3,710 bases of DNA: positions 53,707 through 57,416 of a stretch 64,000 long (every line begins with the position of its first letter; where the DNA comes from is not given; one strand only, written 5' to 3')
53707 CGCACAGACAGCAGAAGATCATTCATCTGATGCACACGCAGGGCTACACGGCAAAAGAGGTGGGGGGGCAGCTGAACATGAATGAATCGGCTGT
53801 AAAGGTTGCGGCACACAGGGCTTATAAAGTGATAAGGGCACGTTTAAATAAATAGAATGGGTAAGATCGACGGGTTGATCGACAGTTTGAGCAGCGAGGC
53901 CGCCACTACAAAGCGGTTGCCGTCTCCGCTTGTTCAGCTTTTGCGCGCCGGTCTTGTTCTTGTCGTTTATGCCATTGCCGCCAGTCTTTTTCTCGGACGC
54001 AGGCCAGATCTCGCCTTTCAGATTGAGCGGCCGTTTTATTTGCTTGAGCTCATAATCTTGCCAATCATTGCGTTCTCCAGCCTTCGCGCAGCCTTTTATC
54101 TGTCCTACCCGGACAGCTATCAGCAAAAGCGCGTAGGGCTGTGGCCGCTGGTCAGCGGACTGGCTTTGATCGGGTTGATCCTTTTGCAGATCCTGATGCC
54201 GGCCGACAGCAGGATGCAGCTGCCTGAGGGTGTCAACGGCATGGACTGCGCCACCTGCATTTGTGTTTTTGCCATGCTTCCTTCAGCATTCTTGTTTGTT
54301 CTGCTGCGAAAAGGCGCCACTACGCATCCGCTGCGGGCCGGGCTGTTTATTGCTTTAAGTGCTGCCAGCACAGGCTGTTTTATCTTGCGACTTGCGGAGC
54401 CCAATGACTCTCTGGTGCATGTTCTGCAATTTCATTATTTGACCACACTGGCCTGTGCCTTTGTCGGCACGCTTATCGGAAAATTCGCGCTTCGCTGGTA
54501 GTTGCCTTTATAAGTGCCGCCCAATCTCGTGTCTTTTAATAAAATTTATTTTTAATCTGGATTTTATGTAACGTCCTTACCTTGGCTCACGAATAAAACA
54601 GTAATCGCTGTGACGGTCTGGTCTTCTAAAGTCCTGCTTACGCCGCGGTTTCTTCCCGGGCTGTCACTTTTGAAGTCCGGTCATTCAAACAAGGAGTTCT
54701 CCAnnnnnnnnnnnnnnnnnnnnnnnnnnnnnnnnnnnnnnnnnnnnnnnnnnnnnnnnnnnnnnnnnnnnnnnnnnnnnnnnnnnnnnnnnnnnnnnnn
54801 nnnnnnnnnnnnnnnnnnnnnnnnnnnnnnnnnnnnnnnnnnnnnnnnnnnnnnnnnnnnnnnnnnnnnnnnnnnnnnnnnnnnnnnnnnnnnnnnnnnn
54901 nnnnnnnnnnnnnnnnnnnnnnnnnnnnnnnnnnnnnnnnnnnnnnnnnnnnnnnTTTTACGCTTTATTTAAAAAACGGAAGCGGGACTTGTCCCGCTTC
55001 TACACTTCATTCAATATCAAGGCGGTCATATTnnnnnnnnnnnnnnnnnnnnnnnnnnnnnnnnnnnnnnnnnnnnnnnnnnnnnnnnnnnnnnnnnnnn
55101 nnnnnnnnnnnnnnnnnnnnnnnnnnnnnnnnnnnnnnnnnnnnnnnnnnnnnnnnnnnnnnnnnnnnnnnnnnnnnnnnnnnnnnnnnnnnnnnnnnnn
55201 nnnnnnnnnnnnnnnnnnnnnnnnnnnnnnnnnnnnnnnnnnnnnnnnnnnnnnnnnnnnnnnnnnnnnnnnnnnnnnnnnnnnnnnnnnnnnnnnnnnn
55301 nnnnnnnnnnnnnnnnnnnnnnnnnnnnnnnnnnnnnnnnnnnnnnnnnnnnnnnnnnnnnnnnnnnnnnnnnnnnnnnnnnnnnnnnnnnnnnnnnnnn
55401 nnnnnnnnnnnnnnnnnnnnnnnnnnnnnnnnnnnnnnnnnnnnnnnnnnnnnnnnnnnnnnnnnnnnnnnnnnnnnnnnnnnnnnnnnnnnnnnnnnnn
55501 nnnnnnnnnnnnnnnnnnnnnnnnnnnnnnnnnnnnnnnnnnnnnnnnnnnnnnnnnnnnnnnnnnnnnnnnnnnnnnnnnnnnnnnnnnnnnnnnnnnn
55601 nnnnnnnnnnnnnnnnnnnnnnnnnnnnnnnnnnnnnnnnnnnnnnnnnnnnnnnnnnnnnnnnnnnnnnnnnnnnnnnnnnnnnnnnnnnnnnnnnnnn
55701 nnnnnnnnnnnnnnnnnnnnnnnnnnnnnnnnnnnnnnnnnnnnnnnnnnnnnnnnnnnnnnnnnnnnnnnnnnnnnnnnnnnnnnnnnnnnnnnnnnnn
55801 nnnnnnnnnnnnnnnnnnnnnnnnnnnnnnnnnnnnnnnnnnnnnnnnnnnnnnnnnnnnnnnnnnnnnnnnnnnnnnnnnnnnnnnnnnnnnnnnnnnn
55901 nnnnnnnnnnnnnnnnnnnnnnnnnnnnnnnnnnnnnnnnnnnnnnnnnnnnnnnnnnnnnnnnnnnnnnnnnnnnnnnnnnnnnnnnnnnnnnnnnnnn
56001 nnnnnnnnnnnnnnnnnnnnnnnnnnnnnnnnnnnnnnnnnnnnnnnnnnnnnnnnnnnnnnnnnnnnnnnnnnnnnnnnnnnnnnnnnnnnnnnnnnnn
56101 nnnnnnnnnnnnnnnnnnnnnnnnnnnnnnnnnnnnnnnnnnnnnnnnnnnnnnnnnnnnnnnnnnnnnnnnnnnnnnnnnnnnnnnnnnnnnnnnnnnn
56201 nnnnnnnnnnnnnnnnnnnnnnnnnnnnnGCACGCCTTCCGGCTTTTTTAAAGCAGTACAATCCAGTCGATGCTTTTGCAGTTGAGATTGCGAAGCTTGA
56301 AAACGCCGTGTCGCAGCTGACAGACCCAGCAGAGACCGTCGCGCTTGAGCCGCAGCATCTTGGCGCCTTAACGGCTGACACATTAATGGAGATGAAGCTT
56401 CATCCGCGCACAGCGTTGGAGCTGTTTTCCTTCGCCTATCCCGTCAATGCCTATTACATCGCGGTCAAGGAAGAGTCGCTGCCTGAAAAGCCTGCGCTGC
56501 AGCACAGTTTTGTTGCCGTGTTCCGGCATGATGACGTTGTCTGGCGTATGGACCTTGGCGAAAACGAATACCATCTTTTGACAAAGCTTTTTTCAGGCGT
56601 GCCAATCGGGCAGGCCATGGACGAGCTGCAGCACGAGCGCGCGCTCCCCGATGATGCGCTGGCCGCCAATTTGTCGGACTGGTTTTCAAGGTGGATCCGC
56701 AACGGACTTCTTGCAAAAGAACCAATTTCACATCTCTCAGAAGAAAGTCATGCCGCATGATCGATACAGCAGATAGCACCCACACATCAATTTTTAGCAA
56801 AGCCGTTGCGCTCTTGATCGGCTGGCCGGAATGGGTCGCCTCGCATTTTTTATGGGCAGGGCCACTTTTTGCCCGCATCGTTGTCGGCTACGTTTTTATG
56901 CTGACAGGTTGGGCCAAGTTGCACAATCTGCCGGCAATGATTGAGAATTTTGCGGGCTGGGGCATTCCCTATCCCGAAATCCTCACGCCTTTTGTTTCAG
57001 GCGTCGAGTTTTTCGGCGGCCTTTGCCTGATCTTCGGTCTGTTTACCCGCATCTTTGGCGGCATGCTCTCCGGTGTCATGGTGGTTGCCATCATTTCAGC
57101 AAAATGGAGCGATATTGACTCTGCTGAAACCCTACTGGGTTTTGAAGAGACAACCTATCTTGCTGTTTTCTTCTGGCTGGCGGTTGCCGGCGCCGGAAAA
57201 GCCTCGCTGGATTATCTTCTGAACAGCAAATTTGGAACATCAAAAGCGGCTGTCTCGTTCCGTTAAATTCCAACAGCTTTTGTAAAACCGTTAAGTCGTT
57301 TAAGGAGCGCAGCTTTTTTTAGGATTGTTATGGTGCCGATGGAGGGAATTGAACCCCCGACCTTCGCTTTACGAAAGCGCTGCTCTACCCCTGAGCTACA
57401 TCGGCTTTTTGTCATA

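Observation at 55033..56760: Single-polypeptide fusion of the MNIO enzyme (DUF692) with its DUF2063 partner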

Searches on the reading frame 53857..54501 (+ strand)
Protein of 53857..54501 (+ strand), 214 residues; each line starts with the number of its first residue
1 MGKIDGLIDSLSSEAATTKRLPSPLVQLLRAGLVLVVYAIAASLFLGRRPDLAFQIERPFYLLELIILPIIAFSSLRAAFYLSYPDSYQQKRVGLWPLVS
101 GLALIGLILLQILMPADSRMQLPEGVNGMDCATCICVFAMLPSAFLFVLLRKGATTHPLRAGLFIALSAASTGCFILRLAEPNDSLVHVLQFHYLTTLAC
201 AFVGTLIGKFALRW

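Call 3: search_protein_families(library=pfam, proteins=[window:53857-54501:+], max_evalue=0.01)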
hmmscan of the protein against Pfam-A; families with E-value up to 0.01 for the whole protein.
window:53857-54501:+ (214 aa): 1 family
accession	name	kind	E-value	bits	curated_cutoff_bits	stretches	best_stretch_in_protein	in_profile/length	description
PF06532.16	NrsF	-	1.8e-33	116.6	26.8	1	11-214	1-204/204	Negative regulator of sigma F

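Call 4: search_protein_families(library=ncbifam, proteins=[window:53857-54501:+], max_evalue=0.01)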
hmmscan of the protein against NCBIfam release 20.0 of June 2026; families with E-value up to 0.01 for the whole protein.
window:53857-54501:+ (214 aa): 1 family
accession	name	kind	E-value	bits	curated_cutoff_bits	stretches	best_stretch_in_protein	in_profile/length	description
NF042994.1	AntiSigF_NrsF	equivalog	1e-12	48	300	1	4-214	3-214/214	anti-sigma-F factor NrsF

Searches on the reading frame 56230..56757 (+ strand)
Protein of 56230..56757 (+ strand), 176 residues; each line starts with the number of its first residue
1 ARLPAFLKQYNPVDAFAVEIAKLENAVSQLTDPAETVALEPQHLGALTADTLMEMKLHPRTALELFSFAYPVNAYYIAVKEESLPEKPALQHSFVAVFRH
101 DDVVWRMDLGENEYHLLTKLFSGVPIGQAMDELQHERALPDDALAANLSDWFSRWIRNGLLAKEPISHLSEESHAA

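Call 71: search_protein_families(library=pfam, proteins=[window:56230-56757:+], max_evalue=1)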
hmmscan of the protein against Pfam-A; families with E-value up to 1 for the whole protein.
window:56230-56757:+ (176 aa): 1 family
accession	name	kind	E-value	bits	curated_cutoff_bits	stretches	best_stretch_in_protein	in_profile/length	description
PF22106.1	NGO1945_C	-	0.0032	18.3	27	1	69-156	8-93/93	NGO1945 C-terminal domain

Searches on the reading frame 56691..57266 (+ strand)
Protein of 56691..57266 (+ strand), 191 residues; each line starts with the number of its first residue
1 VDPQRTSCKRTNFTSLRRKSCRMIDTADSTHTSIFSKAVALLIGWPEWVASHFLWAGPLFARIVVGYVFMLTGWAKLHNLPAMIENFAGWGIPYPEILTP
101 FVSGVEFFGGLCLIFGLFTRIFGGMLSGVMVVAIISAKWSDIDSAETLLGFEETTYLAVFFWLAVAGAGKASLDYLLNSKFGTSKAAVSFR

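Call 3: search_protein_families(library=pfam, proteins=[window:56691-57266:+], max_evalue=0.01)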
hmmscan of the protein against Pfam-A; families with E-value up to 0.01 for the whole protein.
window:56691-57266:+ (191 aa): 4 families
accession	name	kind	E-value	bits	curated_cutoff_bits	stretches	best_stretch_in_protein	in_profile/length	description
PF07681.17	DoxX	-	1.1e-18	68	23.6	1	58-139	2-85/85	DoxX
PF04173.18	DoxD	-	4.6e-06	27.1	22.7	1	103-184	72-151/167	TQO small subunit DoxD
PF07291.16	MauE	-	7.3e-06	26.7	27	1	59-134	6-84/128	Methylamine utilisation protein MauE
PF13564.11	DoxX_2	-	0.0015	19.1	26.3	1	63-136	4-80/103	DoxX-like family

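Call 4: search_protein_families(library=ncbifam, proteins=[window:56691-57266:+], max_evalue=0.01)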
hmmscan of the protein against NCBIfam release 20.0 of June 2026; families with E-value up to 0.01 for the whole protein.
window:56691-57266:+ (191 aa): 3 families
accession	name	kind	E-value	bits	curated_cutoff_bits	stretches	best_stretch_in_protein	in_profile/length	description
NF050144.1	matur_HvfX_fam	equivalog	4.1e-17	62.8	80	1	56-141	2-91/165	HvfX family Cu-binding RiPP maturation protein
NF041179.1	TQO_large_DoxD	equivalog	0.00024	21.1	300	1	101-184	85-166/181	thiosulfate:quinone oxidoreductase large subunit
TIGR01131.1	ATP_synt_6_or_A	equivalog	0.0022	17.9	102.6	1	68-141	112-181/227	F0F1 ATP synthase subunit A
